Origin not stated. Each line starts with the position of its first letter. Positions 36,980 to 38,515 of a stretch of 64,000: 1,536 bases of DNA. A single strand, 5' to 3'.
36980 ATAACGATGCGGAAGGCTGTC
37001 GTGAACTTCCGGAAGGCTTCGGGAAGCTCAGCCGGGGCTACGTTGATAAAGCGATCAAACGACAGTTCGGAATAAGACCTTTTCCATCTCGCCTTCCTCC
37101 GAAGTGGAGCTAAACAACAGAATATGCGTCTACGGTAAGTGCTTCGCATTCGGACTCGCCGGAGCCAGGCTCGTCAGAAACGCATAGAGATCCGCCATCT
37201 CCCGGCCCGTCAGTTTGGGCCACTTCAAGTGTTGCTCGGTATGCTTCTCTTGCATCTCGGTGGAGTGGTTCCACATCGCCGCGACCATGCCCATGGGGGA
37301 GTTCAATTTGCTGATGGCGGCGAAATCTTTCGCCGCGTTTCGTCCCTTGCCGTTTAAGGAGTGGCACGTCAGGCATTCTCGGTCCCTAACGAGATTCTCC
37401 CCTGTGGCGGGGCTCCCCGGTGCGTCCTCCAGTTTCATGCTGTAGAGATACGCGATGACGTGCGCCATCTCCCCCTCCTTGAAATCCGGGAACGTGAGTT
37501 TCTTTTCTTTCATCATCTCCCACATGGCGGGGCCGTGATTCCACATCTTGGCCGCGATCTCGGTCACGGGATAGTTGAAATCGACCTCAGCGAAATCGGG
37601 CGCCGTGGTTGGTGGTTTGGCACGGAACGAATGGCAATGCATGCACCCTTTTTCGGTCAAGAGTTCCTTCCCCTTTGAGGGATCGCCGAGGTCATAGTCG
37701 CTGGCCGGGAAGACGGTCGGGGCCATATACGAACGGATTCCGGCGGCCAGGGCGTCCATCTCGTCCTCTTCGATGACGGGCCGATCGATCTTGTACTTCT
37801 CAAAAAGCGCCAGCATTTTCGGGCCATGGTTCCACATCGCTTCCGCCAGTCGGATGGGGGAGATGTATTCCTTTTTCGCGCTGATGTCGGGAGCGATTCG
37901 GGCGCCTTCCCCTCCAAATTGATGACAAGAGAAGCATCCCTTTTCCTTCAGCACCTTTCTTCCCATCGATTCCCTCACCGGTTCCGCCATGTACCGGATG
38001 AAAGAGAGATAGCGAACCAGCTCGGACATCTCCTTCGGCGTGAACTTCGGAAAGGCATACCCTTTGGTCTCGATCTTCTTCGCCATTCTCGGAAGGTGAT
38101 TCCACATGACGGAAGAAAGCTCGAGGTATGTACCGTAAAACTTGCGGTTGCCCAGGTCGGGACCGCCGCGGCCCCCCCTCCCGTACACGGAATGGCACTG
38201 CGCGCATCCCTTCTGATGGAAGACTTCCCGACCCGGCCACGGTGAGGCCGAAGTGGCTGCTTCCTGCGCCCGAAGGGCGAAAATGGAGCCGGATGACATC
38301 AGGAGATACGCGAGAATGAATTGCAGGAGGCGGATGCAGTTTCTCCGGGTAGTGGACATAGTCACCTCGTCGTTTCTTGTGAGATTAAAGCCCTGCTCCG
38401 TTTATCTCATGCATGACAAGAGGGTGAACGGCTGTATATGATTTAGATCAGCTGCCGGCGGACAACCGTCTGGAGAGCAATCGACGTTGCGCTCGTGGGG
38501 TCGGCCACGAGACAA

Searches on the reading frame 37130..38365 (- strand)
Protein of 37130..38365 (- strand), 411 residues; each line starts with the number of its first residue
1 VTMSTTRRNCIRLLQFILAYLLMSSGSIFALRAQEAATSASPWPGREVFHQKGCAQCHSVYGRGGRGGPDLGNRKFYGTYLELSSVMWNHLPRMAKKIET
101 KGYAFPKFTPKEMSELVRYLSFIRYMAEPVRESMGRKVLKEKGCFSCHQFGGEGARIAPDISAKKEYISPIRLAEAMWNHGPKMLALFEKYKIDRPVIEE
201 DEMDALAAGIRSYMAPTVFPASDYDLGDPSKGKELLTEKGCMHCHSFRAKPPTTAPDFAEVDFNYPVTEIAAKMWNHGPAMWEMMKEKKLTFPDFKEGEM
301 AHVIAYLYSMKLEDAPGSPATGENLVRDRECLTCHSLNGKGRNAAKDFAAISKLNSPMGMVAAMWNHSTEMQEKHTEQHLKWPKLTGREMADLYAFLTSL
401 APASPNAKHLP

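Call 3: search_protein_families(library=pfam, proteins=[window:37130-38365:-], max_evalue=0.01)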
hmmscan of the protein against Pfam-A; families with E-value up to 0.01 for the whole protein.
window:37130-38365:- (411 aa): 8 families
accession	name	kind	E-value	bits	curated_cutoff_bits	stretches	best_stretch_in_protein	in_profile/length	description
PF00034.26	Cytochrom_C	-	7.7e-25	88.5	21.3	4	231-310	3-89/90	Cytochrome c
PF13442.11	Cytochrome_CBB3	-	4.7e-14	52.9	27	1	45-120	6-68/68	Cytochrome C oxidase, cbb3-type, subunit III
PF14376.11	Haem_bd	-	1.5e-05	25.4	27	0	228-252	30-53/133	Haem-binding domain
PF09699.15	Paired_CXXCH_1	-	0.00015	21.8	20.6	0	326-339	4-17/41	Doubled CXXCH motif (Paired_CXXCH_1)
PF02433.20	FixO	-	0.00015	21.8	29.6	0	44-64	52-72/219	Cytochrome C oxidase, mono-heme subunit/FixO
PF11845.13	Tll0287-like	-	0.0036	18.2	24.1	0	237-269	100-134/144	Tll0287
PF16694.10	Cytochrome_P460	-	0.0036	18.1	27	0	122-149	90-115/125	Cytochrome P460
PF22113.1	Mtrc-MtrF_II-IV_dom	-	0.0037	17.3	30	0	239-351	29-104/176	Outer membrane cytochrome MtrC/MtrF-like, domains II/IV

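Call 25: search_protein_families(library=ncbifam, proteins=[window:37130-38365:-], max_evalue=0.01)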
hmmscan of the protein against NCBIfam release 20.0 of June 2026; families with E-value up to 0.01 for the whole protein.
window:37130-38365:- (411 aa): 13 families
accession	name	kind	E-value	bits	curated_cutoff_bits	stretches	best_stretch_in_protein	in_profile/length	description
TIGR02603.1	CxxCH_TIGR02603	domain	2.1e-18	66.6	68.15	2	135-192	6-62/134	putative heme-binding domain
NF040971.1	cytc_ExtS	equivalog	4.2e-13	49.2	100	1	130-179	76-125/262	selenite/tellurite reduction operon c-type cytochrome lipoprotein ExtS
NF050122.1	bc1_QcrC_actin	exception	5e-13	48.9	200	2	18-193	11-196/253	cytochrome bc1 complex diheme cytochrome c subunit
TIGR00782.1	ccoP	equivalog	1.3e-12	47.6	179.95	2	45-156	110-226/285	cytochrome-c oxidase, cbb3-type subunit III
TIGR04485.1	thiosulf_SoxX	equivalog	1.3e-09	38.6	61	0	241-309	5-77/78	sulfur oxidation c-type cytochrome SoxX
NF045773.1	cytochro_C550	exception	4e-06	26.7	125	0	233-288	52-106/118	cytochrome c550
NF011055.0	PRK14487.1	subfamily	2.3e-05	24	218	0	44-66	58-80/212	cbb3-type cytochrome c oxidase subunit II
NF041895.1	choice_anch_V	domain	0.00015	21.8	42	0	136-164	19-46/150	choice-of-anchor V domain-containing protein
NF052246.1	SorB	equivalog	0.00074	19.5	93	0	318-337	16-34/80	SorB family sulfite dehydrogenase c-type cytochrome subunit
TIGR04494.1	c550_PedF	equivalog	0.0013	18.6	122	0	239-278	60-99/133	cytochrome c-550 PedF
TIGR00781.1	ccoO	equivalog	0.0013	18.5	200.65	0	44-63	52-71/232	cytochrome-c oxidase, cbb3-type subunit II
NF045930.1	Cytc6PetJCyano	equivalog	0.0023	17.8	135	0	21-59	7-44/110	cytochrome c6 PetJ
NF011054.0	PRK14486.1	equivalog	0.0061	16.1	447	0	44-59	53-68/294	putative bifunctional cbb3-type cytochrome c oxidase subunit II/cytochrome c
